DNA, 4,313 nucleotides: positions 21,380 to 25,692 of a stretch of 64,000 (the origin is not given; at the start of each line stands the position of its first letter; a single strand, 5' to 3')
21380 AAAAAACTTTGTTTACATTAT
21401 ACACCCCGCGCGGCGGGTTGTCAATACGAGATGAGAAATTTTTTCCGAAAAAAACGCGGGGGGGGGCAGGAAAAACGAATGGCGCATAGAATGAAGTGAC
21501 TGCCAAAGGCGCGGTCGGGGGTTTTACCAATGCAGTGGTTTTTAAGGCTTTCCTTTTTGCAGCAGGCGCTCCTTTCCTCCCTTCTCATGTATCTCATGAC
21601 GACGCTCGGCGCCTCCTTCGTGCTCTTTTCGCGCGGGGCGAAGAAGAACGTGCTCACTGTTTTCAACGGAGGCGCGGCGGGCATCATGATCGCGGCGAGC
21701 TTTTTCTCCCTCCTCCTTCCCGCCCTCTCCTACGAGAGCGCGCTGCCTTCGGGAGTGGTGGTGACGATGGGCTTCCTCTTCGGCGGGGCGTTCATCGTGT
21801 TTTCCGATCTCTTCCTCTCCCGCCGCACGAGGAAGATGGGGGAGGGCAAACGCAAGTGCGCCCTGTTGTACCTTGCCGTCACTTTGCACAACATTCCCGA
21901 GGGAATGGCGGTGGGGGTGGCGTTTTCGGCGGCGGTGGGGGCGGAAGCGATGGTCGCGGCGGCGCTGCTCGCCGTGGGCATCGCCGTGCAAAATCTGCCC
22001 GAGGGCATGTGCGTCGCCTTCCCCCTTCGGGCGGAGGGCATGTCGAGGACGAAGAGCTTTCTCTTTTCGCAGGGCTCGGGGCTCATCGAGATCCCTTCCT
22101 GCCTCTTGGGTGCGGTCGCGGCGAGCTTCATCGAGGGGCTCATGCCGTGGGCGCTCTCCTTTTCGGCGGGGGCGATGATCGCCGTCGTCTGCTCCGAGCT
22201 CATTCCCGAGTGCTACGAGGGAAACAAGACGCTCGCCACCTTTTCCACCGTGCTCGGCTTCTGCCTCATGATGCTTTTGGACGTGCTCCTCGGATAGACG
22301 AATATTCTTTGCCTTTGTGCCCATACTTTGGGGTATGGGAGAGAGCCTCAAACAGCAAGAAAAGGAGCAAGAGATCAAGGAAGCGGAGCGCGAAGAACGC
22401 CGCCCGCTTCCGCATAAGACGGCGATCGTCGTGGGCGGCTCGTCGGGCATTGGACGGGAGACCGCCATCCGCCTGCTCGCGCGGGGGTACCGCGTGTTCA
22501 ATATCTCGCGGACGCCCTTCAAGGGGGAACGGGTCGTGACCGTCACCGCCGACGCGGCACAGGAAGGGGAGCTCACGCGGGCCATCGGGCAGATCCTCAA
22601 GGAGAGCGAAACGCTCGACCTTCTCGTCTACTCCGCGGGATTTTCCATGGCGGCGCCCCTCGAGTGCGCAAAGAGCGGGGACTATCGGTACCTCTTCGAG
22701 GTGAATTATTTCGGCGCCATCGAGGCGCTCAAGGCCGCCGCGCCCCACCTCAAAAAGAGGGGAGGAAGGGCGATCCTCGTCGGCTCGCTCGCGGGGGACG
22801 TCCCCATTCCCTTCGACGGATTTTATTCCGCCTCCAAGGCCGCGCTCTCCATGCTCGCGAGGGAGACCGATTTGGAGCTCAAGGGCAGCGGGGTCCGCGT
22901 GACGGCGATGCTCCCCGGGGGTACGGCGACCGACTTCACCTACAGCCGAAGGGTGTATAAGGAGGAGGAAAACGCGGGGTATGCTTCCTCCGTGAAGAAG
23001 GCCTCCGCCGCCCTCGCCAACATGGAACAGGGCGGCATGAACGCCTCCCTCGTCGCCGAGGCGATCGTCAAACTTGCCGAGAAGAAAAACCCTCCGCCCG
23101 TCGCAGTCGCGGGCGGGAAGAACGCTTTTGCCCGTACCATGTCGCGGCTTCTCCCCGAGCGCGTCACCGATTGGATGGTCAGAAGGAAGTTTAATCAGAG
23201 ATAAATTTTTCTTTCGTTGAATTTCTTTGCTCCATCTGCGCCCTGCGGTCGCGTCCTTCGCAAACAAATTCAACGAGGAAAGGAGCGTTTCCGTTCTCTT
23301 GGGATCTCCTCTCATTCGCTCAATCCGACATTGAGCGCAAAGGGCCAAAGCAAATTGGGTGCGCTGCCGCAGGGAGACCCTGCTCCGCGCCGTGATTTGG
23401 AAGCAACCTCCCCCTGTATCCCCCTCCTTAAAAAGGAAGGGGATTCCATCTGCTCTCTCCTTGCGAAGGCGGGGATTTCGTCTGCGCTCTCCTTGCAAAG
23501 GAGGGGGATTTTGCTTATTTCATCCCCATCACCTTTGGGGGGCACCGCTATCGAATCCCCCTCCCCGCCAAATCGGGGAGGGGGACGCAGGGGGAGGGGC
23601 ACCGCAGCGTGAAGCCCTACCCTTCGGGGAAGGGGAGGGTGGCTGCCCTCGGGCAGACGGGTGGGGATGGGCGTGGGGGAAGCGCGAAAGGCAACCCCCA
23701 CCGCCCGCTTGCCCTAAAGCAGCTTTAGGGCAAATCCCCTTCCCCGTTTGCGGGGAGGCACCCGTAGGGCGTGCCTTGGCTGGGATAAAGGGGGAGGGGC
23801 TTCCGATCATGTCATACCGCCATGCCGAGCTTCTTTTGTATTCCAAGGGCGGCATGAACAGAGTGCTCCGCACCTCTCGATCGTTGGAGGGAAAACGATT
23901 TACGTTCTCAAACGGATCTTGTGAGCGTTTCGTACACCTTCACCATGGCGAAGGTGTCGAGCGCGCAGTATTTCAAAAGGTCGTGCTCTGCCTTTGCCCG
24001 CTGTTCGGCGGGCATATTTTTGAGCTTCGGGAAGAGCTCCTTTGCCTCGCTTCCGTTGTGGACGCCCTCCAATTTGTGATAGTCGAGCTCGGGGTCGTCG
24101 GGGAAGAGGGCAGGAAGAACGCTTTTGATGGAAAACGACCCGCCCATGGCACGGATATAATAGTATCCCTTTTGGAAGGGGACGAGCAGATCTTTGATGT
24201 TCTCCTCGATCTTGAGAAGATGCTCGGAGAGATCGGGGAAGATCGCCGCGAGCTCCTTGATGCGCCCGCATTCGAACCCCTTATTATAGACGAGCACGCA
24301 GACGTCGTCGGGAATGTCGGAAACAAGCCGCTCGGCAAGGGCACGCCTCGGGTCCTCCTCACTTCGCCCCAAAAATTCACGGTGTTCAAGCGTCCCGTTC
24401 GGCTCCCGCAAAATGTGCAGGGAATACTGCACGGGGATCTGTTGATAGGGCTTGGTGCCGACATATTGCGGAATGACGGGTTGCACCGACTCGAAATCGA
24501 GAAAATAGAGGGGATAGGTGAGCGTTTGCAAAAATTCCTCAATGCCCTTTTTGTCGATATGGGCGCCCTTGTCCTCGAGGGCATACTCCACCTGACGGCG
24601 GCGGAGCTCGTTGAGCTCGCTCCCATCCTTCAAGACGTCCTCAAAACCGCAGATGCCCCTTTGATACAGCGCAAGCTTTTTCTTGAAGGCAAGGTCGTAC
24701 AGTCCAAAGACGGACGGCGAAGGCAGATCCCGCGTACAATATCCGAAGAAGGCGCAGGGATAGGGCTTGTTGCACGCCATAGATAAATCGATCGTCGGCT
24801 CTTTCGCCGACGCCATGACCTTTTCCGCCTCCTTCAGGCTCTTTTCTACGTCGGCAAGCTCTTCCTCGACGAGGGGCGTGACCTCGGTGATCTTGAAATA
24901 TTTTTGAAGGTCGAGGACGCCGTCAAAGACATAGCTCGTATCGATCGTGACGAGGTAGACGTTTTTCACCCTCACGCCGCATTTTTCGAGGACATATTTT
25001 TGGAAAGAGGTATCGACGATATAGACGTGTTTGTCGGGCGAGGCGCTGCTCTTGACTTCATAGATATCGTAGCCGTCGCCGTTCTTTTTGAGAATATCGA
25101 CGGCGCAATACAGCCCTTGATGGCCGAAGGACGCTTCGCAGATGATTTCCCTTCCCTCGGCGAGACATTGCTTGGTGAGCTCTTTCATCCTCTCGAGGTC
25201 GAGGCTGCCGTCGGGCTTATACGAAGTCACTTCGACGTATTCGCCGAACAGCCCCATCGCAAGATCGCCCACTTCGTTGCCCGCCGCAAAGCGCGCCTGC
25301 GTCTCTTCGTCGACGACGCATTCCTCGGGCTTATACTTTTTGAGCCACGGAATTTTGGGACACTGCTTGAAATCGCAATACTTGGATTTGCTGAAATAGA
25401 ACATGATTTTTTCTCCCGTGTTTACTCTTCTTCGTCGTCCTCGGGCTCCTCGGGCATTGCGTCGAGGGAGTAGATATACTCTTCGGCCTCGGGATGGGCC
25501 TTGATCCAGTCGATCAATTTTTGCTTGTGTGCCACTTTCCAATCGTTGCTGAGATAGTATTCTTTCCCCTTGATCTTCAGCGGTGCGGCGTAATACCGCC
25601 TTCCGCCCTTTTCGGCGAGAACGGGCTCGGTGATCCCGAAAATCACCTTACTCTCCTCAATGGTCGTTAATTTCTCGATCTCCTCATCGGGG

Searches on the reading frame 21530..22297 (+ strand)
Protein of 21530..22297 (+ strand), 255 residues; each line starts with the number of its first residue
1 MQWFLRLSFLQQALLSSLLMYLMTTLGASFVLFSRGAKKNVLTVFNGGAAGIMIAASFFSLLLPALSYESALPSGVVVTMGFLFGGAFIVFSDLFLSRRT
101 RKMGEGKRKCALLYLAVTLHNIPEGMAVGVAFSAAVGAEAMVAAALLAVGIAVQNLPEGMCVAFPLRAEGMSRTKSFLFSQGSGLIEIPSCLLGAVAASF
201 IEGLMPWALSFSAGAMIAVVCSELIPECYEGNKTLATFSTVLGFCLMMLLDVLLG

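Call 64: search_protein_families(library=pfam, proteins=[window:21530-22297:+], max_evalue=0.001)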
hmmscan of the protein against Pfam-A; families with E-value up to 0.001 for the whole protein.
window:21530-22297:+ (255 aa): 1 family
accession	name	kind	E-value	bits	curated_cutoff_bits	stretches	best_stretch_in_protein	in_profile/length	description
PF02535.28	Zip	-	8.7e-18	65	35.1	2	110-250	178-322/323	ZIP Zinc transporter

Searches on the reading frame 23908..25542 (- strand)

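Call 32: search_protein_families(library=pfam, proteins=[window:23908-25542:-], max_evalue=0.001)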
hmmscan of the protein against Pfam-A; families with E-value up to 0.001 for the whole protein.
window:23908-25542:- (544 aa): 2 families
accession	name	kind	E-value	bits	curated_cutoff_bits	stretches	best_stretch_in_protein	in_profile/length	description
PF11074.14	DUF2779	-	5.2e-46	156.4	23.3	1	346-471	1-126/126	Domain of unknown function(DUF2779)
PF01930.23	Cas_Cas4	-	4.9e-05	23.9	22.7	0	146-270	54-159/160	Domain of unknown function DUF83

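Call 34: search_protein_families(library=padloc, proteins=[window:23908-25542:-], max_evalue=0.01)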
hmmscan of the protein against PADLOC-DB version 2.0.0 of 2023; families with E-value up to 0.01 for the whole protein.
window:23908-25542:- (544 aa): 4 families
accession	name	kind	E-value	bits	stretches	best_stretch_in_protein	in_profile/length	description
PDLC01447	Cas4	-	4.2e-09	35.1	1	51-271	6-159/161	"CAS-I,CAS-II,CAS-III,CAS-IV,CAS-V,CAS-VI; acquisition_associated"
PDLC01611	Cas4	-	3.9e-06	25.3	1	132-270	47-157/158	"CAS-I,CAS-II,CAS-III,CAS-IV,CAS-V,CAS-VI; acquisition_associated"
PDLC01771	Cas4b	-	7.7e-05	20.9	1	147-270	59-159/162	-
PDLC02085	Cas4a2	-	0.0038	15.6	0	56-95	8-47/166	-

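Call 35: search_protein_families(library=ncbifam, proteins=[window:23908-25542:-], max_evalue=0.01)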
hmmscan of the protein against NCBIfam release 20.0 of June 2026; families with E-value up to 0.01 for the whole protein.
window:23908-25542:- (544 aa): 1 family
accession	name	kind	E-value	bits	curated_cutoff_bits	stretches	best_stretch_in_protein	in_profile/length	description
NF045869.1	UU173_fam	subfamily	4.7e-13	48.9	225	1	418-538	486-642/650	UU173 family protein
